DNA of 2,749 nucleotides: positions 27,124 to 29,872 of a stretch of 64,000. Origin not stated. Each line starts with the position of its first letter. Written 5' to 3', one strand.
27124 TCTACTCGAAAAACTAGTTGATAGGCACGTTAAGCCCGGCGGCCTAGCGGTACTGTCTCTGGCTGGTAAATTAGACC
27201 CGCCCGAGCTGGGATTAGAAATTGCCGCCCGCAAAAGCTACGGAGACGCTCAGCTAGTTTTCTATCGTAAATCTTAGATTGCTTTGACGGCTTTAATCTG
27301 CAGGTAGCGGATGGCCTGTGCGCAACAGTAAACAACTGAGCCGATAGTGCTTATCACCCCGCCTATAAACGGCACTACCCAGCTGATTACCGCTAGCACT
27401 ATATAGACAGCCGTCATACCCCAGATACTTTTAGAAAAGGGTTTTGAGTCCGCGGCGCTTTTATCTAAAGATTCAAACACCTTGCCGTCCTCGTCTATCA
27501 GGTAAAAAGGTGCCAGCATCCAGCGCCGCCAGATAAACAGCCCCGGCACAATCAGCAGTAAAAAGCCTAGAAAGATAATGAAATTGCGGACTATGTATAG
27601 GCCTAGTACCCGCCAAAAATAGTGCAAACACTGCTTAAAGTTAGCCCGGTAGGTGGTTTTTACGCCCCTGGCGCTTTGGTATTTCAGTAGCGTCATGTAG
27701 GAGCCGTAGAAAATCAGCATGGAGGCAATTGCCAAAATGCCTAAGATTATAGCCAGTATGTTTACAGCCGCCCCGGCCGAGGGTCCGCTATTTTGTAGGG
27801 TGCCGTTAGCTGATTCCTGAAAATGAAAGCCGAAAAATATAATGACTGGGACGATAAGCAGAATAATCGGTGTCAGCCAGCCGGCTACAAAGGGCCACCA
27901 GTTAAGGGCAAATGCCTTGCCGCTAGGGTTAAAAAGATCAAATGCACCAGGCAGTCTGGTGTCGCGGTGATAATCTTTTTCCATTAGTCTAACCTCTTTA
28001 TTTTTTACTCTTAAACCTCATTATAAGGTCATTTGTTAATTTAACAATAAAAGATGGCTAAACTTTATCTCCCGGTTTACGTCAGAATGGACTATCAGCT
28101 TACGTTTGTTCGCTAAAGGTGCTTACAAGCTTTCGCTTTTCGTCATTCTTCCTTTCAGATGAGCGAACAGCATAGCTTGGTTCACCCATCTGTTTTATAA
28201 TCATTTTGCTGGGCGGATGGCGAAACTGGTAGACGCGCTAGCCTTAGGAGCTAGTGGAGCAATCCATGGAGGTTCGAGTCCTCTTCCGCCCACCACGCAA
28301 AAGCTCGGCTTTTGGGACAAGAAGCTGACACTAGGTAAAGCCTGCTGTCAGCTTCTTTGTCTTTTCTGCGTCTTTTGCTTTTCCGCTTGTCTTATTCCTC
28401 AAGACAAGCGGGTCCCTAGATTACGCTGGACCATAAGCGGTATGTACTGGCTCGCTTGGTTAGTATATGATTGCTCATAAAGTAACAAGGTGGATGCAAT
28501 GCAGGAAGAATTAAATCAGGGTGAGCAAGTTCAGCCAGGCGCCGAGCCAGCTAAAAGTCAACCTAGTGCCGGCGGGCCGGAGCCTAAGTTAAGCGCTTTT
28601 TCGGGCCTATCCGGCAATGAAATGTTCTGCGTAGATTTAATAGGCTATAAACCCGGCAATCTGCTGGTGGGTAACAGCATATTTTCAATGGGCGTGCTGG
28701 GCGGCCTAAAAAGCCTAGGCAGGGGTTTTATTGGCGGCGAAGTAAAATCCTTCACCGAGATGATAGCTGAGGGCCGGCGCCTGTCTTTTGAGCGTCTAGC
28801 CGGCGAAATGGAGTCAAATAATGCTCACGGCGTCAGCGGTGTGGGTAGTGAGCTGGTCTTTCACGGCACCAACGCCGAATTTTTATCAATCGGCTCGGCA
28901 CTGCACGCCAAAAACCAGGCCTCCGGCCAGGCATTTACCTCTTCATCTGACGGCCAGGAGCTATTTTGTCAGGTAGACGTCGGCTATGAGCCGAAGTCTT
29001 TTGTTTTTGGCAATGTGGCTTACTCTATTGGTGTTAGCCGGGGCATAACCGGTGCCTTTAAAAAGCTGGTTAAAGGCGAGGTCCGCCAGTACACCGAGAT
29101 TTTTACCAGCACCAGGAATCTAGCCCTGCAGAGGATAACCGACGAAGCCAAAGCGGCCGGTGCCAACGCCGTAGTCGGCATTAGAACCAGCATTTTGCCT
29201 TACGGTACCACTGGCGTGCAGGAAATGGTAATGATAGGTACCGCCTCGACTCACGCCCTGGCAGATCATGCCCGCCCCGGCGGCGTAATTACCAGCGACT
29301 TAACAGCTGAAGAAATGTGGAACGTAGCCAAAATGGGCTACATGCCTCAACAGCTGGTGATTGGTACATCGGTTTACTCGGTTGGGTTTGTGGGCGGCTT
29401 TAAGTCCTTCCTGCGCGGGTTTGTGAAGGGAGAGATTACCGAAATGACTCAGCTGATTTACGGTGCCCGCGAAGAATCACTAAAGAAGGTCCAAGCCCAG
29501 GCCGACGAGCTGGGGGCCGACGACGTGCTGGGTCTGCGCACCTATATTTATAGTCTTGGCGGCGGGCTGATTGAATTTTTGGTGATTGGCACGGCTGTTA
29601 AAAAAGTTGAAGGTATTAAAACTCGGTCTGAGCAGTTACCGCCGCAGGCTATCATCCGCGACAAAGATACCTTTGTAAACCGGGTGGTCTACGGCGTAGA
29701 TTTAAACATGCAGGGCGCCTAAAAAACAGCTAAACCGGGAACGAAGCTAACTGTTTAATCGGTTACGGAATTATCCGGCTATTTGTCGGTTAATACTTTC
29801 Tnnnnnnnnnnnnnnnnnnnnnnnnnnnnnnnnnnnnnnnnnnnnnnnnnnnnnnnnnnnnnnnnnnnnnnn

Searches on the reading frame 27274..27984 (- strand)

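Call 24: search_protein_families(library=pfam, proteins=[window:27274-27984:-], max_evalue=0.00001)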
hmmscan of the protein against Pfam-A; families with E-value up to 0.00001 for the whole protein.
window:27274-27984:- (236 aa): 1 family
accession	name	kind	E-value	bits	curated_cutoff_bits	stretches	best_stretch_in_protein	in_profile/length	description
PF06790.16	UPF0259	-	2.8e-06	27.7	31.4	1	88-179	96-186/248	Uncharacterised protein family (UPF0259)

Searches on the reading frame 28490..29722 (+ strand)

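Call 24: search_protein_families(library=pfam, proteins=[window:28490-29722:+], max_evalue=0.00001)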
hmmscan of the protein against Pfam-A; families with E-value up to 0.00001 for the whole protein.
window:28490-29722:+ (410 aa): 1 family
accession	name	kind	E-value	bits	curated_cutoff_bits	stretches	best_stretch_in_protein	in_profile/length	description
PF01906.23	YbjQ_1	-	2.5e-38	131.2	23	2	169-253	18-101/103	Putative heavy-metal-binding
